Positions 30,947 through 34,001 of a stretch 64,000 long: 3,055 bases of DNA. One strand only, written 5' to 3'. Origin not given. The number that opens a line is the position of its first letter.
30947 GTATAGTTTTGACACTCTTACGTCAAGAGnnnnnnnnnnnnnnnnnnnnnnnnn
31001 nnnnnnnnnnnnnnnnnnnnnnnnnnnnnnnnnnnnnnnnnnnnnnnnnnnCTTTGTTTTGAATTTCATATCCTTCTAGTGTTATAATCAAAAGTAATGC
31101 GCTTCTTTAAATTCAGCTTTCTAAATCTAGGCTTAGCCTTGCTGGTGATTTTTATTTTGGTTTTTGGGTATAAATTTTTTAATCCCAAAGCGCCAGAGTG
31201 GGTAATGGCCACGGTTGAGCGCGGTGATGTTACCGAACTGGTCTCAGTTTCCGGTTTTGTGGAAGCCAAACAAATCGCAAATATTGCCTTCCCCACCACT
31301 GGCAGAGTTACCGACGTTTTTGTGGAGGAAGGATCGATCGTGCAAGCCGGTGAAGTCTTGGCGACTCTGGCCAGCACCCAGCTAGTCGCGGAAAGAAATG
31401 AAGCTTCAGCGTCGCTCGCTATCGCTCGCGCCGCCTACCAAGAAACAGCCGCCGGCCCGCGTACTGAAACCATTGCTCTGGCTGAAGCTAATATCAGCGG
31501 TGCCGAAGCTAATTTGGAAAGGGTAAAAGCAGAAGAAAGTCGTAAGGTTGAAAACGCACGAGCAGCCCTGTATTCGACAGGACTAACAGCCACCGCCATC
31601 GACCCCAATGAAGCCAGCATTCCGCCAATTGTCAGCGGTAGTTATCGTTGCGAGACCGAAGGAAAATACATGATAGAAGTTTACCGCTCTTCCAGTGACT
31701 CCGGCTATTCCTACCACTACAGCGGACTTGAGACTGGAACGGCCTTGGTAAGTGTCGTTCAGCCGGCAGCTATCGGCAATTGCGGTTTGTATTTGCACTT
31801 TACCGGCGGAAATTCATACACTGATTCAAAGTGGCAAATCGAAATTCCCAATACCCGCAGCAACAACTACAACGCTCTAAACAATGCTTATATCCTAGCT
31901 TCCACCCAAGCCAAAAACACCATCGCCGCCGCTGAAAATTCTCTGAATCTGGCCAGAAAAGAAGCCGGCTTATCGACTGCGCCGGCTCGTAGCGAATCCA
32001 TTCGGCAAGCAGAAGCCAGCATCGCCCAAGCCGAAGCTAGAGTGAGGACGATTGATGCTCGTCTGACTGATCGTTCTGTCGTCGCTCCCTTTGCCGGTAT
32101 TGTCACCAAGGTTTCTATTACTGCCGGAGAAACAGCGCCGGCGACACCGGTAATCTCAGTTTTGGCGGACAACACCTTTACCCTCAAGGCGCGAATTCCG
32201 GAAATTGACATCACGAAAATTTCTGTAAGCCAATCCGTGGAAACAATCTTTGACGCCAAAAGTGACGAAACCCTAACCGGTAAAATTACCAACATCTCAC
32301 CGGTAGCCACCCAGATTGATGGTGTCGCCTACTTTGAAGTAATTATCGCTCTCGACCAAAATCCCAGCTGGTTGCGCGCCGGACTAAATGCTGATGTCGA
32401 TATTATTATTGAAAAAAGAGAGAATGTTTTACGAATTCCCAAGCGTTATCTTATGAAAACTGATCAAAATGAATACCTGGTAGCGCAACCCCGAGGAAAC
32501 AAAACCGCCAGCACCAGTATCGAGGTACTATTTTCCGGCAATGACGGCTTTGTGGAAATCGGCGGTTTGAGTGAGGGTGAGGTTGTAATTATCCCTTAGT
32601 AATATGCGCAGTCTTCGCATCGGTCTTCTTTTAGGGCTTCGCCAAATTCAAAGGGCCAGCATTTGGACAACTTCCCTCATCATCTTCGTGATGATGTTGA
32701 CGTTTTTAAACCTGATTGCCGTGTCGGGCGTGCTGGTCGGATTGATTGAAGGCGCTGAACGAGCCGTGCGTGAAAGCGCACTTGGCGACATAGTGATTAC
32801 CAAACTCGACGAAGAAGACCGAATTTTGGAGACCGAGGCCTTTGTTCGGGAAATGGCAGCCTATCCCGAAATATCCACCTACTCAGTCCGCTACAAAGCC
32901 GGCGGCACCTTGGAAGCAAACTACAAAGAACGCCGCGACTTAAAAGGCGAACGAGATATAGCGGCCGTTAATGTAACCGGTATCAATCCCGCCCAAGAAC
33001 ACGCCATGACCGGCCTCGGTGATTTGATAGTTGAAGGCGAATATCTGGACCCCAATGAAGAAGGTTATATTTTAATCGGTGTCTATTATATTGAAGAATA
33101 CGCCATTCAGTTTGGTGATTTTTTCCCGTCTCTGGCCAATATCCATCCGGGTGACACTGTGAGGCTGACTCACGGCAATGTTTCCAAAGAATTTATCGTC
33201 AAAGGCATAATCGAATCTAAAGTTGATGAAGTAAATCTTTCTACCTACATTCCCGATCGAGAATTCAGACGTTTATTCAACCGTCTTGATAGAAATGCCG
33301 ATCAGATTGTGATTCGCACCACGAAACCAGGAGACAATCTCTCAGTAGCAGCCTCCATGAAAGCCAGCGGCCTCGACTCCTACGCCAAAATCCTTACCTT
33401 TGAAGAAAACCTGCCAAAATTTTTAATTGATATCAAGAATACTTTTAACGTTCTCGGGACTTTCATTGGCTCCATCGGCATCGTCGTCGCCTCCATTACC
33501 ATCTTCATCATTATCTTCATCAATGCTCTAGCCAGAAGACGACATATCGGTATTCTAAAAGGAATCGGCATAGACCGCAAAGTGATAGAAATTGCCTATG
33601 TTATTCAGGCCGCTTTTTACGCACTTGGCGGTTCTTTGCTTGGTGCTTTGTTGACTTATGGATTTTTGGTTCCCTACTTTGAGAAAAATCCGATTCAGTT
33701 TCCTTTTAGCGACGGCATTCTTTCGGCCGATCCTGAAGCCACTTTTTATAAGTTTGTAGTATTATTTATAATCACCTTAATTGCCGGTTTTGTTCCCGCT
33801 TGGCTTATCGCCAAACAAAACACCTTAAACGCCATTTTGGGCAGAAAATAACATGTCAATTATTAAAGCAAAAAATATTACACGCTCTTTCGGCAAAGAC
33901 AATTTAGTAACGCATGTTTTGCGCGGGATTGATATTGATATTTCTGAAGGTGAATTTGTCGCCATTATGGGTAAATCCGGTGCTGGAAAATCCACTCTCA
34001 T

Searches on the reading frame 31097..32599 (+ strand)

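Call 79: search_protein_families(library=pfam, proteins=[window:31097-32599:+], max_evalue=0.001)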
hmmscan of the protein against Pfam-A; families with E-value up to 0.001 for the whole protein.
window:31097-32599:+ (500 aa): 4 families
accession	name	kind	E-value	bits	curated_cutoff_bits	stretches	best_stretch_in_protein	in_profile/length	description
PF13437.12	HlyD_3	-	1.1e-17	65.1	22.2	1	328-429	2-106/106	HlyD family secretion protein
PF16576.10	HlyD_D23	-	2.6e-15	56.7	30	2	279-404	77-188/214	Barrel-sandwich domain of CusB or HlyD membrane-fusion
PF13533.13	Biotin_lipoyl_2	-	9.1e-10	38.6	29.8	1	62-91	2-31/32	Biotin-lipoyl like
PF00364.28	Biotin_lipoyl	-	1.6e-05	25.1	22.1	0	58-91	40-73/73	Biotin-requiring enzyme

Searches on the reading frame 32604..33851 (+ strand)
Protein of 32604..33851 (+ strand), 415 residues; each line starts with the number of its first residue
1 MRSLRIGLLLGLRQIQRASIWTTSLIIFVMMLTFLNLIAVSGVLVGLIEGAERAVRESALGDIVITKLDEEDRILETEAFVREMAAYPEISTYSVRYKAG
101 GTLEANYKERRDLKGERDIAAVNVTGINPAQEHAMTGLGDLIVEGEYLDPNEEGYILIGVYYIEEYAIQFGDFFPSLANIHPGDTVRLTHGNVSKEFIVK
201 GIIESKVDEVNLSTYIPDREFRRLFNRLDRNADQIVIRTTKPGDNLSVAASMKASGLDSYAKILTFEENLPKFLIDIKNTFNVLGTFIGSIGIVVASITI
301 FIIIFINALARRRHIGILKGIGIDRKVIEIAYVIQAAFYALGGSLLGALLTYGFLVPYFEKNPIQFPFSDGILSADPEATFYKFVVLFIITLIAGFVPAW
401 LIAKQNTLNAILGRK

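Call 79: search_protein_families(library=pfam, proteins=[window:32604-33851:+], max_evalue=0.001)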
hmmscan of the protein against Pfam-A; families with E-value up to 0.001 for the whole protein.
window:32604-33851:+ (415 aa): 1 family
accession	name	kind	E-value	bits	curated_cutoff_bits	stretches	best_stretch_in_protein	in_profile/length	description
PF02687.27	FtsX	-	1.3e-13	51.5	25.5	1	287-406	2-119/120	FtsX-like permease C-terminal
